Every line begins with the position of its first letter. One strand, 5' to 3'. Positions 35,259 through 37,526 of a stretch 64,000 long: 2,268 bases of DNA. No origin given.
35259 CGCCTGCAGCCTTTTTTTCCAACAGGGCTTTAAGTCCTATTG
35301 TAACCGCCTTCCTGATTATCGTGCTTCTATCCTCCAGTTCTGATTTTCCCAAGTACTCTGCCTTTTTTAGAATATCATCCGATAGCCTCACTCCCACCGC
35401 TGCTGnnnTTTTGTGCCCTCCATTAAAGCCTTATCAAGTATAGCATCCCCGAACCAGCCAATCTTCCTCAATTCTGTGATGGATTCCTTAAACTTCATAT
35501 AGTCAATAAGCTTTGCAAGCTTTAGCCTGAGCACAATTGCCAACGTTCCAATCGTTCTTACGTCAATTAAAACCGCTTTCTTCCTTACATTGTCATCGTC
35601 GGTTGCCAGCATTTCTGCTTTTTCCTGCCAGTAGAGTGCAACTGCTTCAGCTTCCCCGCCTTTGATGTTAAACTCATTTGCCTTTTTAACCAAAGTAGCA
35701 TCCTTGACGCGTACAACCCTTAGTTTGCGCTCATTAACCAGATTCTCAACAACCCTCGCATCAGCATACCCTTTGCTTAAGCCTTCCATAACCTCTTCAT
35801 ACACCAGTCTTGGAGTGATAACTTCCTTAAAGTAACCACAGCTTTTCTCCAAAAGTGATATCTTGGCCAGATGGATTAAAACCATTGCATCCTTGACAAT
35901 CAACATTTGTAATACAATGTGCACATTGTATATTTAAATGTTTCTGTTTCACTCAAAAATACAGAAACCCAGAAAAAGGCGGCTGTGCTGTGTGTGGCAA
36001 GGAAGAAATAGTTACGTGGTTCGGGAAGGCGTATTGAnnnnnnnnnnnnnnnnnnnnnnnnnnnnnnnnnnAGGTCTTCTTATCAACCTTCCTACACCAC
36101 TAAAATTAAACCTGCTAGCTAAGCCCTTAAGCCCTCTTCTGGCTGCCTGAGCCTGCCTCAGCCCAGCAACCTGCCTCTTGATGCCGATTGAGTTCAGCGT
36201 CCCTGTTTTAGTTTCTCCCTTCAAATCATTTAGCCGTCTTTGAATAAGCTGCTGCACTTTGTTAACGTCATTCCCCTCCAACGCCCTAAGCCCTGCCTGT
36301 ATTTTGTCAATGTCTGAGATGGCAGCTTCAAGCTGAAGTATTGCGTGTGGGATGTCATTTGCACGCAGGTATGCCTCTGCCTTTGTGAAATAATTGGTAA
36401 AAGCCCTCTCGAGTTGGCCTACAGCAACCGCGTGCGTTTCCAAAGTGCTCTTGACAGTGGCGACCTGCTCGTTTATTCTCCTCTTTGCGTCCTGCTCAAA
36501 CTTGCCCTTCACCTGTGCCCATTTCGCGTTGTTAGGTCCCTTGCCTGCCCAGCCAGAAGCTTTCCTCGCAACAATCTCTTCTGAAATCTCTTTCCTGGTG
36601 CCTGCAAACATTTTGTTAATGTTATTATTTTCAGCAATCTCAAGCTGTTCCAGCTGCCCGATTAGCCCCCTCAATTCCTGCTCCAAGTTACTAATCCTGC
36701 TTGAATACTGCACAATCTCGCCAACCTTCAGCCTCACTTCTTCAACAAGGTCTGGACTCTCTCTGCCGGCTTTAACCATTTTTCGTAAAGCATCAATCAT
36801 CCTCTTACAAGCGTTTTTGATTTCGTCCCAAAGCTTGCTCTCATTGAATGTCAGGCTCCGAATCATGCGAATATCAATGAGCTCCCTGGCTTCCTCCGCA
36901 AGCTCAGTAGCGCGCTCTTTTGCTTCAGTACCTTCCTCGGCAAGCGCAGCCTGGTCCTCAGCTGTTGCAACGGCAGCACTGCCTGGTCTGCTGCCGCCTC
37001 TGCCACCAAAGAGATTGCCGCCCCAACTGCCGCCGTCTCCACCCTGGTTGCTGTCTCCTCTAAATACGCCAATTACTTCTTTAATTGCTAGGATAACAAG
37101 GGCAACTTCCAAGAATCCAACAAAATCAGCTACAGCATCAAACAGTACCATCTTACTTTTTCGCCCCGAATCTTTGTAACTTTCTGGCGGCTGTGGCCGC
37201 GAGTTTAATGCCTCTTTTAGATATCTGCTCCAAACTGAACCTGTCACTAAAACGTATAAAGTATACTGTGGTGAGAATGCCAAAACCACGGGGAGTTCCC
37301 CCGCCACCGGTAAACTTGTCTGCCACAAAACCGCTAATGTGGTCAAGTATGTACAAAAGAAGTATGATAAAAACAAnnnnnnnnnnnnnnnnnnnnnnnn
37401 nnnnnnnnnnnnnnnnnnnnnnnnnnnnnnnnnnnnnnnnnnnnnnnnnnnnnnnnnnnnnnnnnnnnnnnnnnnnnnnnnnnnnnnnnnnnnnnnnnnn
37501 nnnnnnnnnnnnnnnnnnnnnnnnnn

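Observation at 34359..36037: Three copies of the proS 3' end with toxin-antitoxin cassettes between them: serial site-specific insertion into a protein-gene terminus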

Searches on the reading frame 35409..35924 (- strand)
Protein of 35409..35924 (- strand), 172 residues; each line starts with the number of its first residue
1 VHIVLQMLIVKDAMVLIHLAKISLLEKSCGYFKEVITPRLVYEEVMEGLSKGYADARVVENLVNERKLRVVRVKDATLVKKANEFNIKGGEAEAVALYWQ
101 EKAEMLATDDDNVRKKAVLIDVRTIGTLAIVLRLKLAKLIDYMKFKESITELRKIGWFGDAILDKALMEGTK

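Call 7: search_protein_families(library=pfam, proteins=[window:35409-35924:-], max_evalue=0.01)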
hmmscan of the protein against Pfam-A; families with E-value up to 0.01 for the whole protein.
window:35409-35924:- (172 aa): 1 family
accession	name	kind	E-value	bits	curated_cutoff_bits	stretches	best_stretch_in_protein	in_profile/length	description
PF11848.13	DUF3368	-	0.00027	21.2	27.3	1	124-158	1-33/46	Domain of unknown function (DUF3368)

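Call 11: find_encoding_contigs(protein=window:35409-35924:-, flank=10000, max_places=10)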
Protein window:35409-35924:- (172 aa): no gene with exactly this product is on record in the collection.

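Call 47: find_homologous_proteins(query=window:35409-35924:-, max_evalue=0.00001)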
Query window:35409-35924:- (172 aa): 497 proteins with E <= 0.00001 among 598 candidates; the best 120 are listed.
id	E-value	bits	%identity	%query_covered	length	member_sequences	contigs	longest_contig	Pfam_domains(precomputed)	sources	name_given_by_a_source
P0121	1.4e-97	342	100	97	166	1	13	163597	PF11848.14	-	-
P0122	7.8e-87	307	89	97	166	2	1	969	PF11848.14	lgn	-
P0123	1.9e-83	296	86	97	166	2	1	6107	PF11848.14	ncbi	-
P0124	1.7e-75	270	75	97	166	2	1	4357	PF11848.14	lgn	-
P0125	3.2e-74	266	77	97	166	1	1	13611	PF11848.14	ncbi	-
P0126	5.0e-67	243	68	97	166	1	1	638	PF11848.14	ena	-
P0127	1.2e-58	216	63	95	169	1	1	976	PF11848.14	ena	-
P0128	2.0e-58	215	59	97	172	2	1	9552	PF11848.14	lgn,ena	-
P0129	4.7e-58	214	55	98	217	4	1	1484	PF11848.14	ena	-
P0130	5.3e-58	214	59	99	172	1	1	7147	PF11848.14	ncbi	-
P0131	5.7e-58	213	64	97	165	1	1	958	PF11848.14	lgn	-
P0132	5.7e-58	213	64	97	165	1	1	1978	PF11848.14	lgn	-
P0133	6.4e-58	213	59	96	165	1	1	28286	PF11848.14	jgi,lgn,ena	-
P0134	1.0e-57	213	58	95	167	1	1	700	PF11848.14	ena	-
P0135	1.1e-57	213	60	96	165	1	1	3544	PF11848.14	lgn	-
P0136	1.7e-57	212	60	97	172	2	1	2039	PF11848.14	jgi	-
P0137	2.1e-57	212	60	98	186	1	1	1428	PF11848.14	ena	-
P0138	2.4e-57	211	60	96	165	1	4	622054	PF11848.14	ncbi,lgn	ncbi:MAG: hypothetical protein QXQ18_02765 [Candidatus Aenigmatarchaeota archaeon]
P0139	2.5e-57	211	58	98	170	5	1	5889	PF11848.14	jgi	-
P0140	5.6e-57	210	61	96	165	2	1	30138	PF11848.14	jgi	jgi:predicted nucleic acid-binding protein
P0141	5.7e-57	210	59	99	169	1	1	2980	PF11848.14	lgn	-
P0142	1.4e-56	209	56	100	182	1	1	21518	PF11848.14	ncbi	-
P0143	1.6e-56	209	58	95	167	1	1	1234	PF11848.14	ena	-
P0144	1.6e-56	209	57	97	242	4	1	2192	PF11848.14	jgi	-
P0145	1.8e-56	209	64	97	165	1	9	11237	PF11848.14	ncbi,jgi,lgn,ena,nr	ncbi:MAG TPA: hypothetical protein VI934_04315 [Candidatus Nanoarchaeia archaeon]|nr:hypothetical pr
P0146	1.9e-56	208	60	95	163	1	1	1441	PF11848.14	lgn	-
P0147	3.6e-56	208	58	99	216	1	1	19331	PF11848.14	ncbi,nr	ncbi:hypothetical protein HYY70_05325 [Candidatus Woesearchaeota archaeon]|nr:hypothetical protein [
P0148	3.8e-56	207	63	97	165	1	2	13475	PF11848.14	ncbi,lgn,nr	ncbi:hypothetical protein HYU16_03120 [Candidatus Woesearchaeota archaeon]|nr:hypothetical protein [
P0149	4.8e-56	207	59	96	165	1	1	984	PF11848.14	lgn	-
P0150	6.5e-56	207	59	95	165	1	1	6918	PF11848.14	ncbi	-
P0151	6.9e-56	207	60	95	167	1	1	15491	PF11848.14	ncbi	-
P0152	1.0e-55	206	57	95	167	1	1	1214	PF11848.14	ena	-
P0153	1.1e-55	206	56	95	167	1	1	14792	PF11848.14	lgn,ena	-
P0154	1.6e-55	205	59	96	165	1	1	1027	PF11848.14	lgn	-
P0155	2.0e-55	205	57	95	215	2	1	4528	PF11848.14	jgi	-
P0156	2.5e-55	205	56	96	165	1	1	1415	PF11848.14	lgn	-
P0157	3.4e-55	204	58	96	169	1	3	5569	PF11848.14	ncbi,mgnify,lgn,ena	mgnify:CR=1 FL=1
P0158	4.2e-55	204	59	95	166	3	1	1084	PF11848.14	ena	-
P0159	9.6e-55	203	59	95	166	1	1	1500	PF11848.14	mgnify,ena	mgnify:CR=1 FL=1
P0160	1.0e-54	203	58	95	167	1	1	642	PF11848.14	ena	-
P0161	1.3e-54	203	64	97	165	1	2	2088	PF11848.14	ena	-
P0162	1.5e-54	202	55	95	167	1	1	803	PF11848.14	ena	-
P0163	1.7e-54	202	60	95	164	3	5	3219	PF11848.14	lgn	-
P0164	1.7e-54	202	55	96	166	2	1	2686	PF11848.14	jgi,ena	-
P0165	2.3e-54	202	56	96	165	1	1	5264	PF11848.14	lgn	-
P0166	2.5e-54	202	54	95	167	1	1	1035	PF11848.14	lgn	-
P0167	2.6e-54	202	55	96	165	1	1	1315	PF11848.14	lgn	-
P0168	2.7e-54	201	57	97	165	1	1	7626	PF11848.14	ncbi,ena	-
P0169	2.9e-54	201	58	92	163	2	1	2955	PF11848.14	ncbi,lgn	-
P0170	3.3e-54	201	58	95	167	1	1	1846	PF11848.14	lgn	-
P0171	3.4e-54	201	58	96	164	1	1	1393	PF11848.14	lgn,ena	-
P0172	3.5e-54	201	57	95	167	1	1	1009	PF11848.14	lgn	-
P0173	3.6e-54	201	58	95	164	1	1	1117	PF11848.14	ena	-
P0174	3.8e-54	201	61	91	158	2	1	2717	PF11848.14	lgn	-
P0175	3.8e-54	201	55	95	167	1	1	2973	PF11848.14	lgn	-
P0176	3.8e-54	201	59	98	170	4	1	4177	PF11848.14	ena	-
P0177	4.8e-54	201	60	98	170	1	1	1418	PF11848.14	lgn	-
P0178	5.0e-54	201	58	96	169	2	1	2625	PF11848.14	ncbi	-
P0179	5.4e-54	201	59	95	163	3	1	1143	PF11848.14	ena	-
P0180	6.1e-54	200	58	95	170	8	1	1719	PF11848.14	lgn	-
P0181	6.6e-54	200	54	95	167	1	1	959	PF11848.14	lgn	-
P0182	1.1e-53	200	56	96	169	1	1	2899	PF11848.14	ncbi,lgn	-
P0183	1.2e-53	199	58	94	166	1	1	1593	PF11848.14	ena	-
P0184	1.3e-53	199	58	94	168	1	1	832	PF11848.14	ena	-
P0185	1.6e-53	199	58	96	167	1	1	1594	PF11848.14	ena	-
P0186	1.6e-53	199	60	95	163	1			PF11848.14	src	-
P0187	1.7e-53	199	60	95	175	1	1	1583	PF11848.14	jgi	jgi:predicted nucleic acid-binding protein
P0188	1.8e-53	199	54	96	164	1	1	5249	PF11848.14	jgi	jgi:predicted nucleic acid-binding protein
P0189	1.8e-53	199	58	94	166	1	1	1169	PF11848.14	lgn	-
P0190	1.8e-53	199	56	96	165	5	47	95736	PF11848.14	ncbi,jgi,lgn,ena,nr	ncbi:hypothetical protein J4413_01340 [Candidatus Woesearchaeota archaeon]|nr:hypothetical protein [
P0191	1.9e-53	199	56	96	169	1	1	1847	PF11848.14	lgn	-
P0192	2.2e-53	199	59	99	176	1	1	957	PF11848.14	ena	-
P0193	2.3e-53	198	57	96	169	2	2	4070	PF11848.14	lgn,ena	-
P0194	2.5e-53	198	59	95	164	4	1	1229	PF11848.14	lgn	-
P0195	2.6e-53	198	58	94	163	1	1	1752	PF11848.14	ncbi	-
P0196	3.1e-53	198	57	96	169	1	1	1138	PF11848.14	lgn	-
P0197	3.4e-53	198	58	96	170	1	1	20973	PF11848.14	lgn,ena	-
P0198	3.4e-53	198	58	96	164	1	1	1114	PF11848.14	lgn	-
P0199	3.7e-53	198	57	95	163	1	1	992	PF11848.14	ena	-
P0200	3.7e-53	198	57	95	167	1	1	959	PF11848.14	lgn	-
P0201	5.0e-53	197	55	95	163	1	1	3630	PF11848.14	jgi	jgi:predicted nucleic acid-binding protein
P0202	5.6e-53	197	57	94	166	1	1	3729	PF11848.14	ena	-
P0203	6.5e-53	197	60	97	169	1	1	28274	PF11848.14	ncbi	-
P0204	6.8e-53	197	53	95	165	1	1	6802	PF11848.14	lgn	-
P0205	7.2e-53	197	59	94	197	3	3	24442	PF11848.14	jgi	jgi:predicted nucleic acid-binding protein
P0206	7.7e-53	197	56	98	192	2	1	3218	PF11848.14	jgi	-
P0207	8.8e-53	197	59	91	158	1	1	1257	PF11848.14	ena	-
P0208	9.3e-53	196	57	95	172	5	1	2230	PF11848.14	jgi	-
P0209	1.0e-52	196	54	94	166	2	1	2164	PF11848.14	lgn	-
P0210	1.3e-52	196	56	95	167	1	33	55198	PF11848.14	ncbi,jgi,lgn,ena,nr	ncbi:MAG TPA: hypothetical protein VJB08_02085 [Candidatus Nanoarchaeia archaeon]|nr:hypothetical pr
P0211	1.3e-52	196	58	95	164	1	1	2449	PF11848.14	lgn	-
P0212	1.4e-52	196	56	97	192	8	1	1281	PF11848.14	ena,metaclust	metaclust:\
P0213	1.5e-52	196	58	95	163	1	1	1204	PF11848.14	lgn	-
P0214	1.5e-52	196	55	95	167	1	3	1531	PF11848.14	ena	-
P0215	1.5e-52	196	57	94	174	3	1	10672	PF11848.14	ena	-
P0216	1.8e-52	196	57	96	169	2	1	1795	PF11848.14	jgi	-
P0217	2.0e-52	195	55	97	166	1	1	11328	PF11848.14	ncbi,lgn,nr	ncbi:MAG: hypothetical protein Q8P57_01065 [Candidatus Pacearchaeota archaeon]|nr:hypothetical prote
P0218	2.2e-52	195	58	94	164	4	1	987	PF11848.14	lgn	-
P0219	2.3e-52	195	59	95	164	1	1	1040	PF11848.14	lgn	-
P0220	2.4e-52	195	57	92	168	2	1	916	PF11848.14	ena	-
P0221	2.6e-52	195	57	96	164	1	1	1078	PF11848.14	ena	-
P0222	2.9e-52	195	59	95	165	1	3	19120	PF11848.14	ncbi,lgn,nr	ncbi:hypothetical protein HYV82_04350 [Candidatus Woesearchaeota archaeon]|nr:hypothetical protein [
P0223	2.9e-52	195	57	92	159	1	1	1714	PF11848.14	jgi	jgi:predicted nucleic acid-binding protein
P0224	3.0e-52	195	56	94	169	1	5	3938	PF11848.14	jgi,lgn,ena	-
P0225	3.0e-52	195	54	97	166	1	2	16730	PF11848.14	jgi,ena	-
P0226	3.2e-52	195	55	94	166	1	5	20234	PF11848.14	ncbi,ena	-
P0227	3.2e-52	195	58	96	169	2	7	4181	PF11848.14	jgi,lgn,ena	-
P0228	3.3e-52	195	56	95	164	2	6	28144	PF11848.14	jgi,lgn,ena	-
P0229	3.3e-52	195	57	96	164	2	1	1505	PF11848.14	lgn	-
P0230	3.6e-52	195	54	96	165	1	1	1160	PF11848.14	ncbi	-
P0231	3.7e-52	195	57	94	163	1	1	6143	PF11848.14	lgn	-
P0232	3.9e-52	194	57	95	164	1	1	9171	PF11848.14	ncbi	-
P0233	4.1e-52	194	59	94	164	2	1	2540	PF11848.14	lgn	-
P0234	4.5e-52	194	57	94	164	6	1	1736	PF11848.14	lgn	-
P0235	4.8e-52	194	56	95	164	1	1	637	PF11848.14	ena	-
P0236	7.2e-52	194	57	94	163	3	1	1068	PF11848.14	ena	-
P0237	7.4e-52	194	54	97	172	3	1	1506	PF11848.14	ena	-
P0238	8.0e-52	193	55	94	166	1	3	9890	PF11848.14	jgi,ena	-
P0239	9.4e-52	193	59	94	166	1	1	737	PF11848.14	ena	-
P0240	1.0e-51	193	56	95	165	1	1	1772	PF11848.14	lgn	-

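Call 48: find_encoding_contigs(protein=P0121, flank=5000, max_places=10)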
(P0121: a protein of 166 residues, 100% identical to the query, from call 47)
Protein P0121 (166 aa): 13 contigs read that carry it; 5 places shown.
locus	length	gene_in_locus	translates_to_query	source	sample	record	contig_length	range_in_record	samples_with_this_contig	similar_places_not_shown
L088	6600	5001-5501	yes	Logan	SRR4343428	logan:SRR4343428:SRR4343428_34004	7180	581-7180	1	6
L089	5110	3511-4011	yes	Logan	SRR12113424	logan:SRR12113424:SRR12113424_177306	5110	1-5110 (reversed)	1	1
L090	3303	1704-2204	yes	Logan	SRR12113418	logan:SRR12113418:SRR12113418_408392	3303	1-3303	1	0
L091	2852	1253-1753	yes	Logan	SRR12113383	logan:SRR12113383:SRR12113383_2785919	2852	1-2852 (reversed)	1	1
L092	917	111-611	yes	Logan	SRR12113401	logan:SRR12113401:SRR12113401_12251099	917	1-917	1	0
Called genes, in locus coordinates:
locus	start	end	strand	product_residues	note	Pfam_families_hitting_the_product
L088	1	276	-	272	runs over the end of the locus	PF01256:Carb_kinase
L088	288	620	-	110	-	PF02452:PemK_toxin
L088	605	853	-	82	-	PF04014:MazE_antitoxin (weak)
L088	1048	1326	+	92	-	PF04014:MazE_antitoxin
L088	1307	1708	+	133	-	PF13470:PIN_3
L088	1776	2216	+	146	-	-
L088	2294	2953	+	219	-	-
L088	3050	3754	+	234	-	-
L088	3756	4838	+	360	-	-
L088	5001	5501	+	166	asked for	PF11848:DUF3368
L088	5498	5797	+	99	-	PF03683:UPF0175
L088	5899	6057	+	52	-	-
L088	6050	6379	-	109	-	-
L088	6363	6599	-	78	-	?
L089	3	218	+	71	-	?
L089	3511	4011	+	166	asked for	PF11848:DUF3368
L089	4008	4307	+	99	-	PF03683:UPF0175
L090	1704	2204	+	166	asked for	PF11848:DUF3368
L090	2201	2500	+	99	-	PF03683:UPF0175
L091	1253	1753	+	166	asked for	PF11848:DUF3368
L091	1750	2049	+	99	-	PF03683:UPF0175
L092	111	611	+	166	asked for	PF11848:DUF3368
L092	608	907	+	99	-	PF03683:UPF0175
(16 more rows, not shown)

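Call 57: find_encoding_contigs(protein=P0125, flank=7000, max_places=3)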
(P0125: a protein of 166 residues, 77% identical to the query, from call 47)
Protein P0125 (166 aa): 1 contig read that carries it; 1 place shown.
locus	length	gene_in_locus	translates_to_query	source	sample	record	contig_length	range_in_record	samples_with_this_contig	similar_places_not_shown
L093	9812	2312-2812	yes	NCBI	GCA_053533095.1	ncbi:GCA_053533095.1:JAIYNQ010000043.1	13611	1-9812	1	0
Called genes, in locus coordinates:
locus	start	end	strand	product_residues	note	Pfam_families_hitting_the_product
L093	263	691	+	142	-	-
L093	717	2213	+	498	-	-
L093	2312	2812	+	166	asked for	PF11848:DUF3368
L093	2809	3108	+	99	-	PF03683:UPF0175 (weak)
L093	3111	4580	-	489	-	PF00587:tRNA-synt_2b, PF03129:HGTP_anticodon, PF09180:ProRS-C_1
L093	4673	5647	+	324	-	-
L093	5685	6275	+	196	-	-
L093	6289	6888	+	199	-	-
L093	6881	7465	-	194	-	-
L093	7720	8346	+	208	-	-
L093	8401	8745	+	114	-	PF01981:PTH2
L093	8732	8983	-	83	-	-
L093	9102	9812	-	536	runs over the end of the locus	PF00271:Helicase_C, PF21280:Helicase_dom4_arc, PF14520:HHH_5 (faint)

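Call 58: find_encoding_contigs(protein=P0123, flank=7000, max_places=3)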
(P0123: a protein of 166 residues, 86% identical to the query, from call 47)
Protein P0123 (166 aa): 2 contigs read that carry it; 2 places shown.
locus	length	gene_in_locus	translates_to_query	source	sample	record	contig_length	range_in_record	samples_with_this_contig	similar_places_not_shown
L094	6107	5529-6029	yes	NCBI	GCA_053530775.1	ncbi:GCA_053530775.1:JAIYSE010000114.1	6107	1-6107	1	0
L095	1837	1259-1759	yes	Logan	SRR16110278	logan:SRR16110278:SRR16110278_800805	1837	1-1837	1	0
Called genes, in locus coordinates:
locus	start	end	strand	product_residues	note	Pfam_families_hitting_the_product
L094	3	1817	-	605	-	?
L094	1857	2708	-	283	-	PF01256:Carb_kinase, PF08543:Phos_pyr_kin (weak)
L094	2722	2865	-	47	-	-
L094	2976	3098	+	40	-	-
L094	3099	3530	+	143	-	-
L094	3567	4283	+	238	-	-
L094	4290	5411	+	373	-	-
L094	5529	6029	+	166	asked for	PF11848:DUF3368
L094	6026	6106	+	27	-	?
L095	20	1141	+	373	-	-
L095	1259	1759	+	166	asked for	PF11848:DUF3368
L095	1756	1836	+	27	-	?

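Call 75: search_protein_families(library=ncbifam, proteins=[window:35409-35906:-], max_evalue=0.01)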
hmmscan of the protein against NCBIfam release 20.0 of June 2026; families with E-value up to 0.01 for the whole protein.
window:35409-35906:- (166 aa): 0 families

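Call 87: find_related_loci(query=window:35409-35906:-, collection=viral_contigs, flank=5000)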
Query window:35409-35906:- (166 aa) in viral_contigs; peptide patterns used: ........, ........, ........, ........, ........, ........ (x = any residue, [..] = any of these).
2 stretches matched a pattern, but none encodes a relative of the query by tblastn (E <= 1e-3).

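Call 90: find_encoding_contigs(protein=P0148, flank=4000, max_places=3)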
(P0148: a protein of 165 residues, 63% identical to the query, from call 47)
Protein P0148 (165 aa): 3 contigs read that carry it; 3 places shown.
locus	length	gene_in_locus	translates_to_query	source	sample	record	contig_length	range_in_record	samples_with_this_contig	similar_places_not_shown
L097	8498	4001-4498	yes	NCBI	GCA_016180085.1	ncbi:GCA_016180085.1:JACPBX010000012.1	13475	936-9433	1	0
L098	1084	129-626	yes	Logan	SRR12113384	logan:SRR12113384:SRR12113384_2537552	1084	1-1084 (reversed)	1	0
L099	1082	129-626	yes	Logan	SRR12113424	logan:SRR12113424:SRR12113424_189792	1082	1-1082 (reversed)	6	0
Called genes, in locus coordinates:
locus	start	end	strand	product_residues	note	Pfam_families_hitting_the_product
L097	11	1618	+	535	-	-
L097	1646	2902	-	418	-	-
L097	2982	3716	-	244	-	-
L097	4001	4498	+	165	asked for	PF11848:DUF3368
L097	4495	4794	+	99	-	PF03683:UPF0175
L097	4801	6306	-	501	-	PF00587:tRNA-synt_2b, PF03129:HGTP_anticodon, PF09180:ProRS-C_1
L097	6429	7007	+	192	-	-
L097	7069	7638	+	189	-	-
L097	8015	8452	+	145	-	-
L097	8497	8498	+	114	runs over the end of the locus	PF01981:PTH2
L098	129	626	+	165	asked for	PF11848:DUF3368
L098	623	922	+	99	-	PF03683:UPF0175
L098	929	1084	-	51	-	?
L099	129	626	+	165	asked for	PF11848:DUF3368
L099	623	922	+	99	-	PF03683:UPF0175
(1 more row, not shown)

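Call 91: find_encoding_contigs(protein=P0145, flank=4000, max_places=4)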
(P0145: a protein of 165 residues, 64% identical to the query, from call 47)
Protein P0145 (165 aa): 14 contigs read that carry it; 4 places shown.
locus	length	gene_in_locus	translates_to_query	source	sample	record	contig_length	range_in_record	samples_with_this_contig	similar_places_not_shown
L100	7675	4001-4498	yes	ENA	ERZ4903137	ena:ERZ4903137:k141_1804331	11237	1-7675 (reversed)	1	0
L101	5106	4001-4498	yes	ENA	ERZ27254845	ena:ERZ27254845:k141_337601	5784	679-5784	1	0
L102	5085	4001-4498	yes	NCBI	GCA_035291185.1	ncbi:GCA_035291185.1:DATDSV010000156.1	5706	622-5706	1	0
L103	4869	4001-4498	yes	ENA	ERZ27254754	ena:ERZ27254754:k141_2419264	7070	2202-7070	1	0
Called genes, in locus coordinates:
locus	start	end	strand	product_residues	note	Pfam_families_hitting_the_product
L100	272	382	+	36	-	-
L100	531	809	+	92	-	PF04014:MazE_antitoxin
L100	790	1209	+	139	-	PF13470:PIN_3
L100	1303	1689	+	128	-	-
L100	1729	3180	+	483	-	-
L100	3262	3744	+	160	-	-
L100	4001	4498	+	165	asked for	PF11848:DUF3368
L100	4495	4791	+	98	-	PF03683:UPF0175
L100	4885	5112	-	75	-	PF03683:UPF0175, PF24001:DUF7317 (weak)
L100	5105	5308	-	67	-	-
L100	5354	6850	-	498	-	PF00587:tRNA-synt_2b, PF03129:HGTP_anticodon, PF09180:ProRS-C_1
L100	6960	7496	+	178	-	-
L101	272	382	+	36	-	-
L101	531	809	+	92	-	PF04014:MazE_antitoxin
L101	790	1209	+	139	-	PF13470:PIN_3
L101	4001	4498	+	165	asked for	PF11848:DUF3368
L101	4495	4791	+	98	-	PF03683:UPF0175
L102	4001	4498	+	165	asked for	PF11848:DUF3368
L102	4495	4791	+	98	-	PF03683:UPF0175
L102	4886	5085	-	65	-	PF03683:UPF0175, PF24001:DUF7317 (weak)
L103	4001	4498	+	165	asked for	PF11848:DUF3368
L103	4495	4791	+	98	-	PF03683:UPF0175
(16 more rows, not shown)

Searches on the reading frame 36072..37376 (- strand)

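Call 7: search_protein_families(library=pfam, proteins=[window:36072-37376:-], max_evalue=0.01)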
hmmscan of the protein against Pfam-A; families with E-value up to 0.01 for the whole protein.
window:36072-37376:- (435 aa): 1 family
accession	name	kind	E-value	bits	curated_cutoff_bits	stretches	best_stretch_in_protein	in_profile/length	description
PF20302.4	HisK-N-like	-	0.0066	17.1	27.8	0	294-366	58-129/132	HisK-N-like globin domain of the ASK signalosome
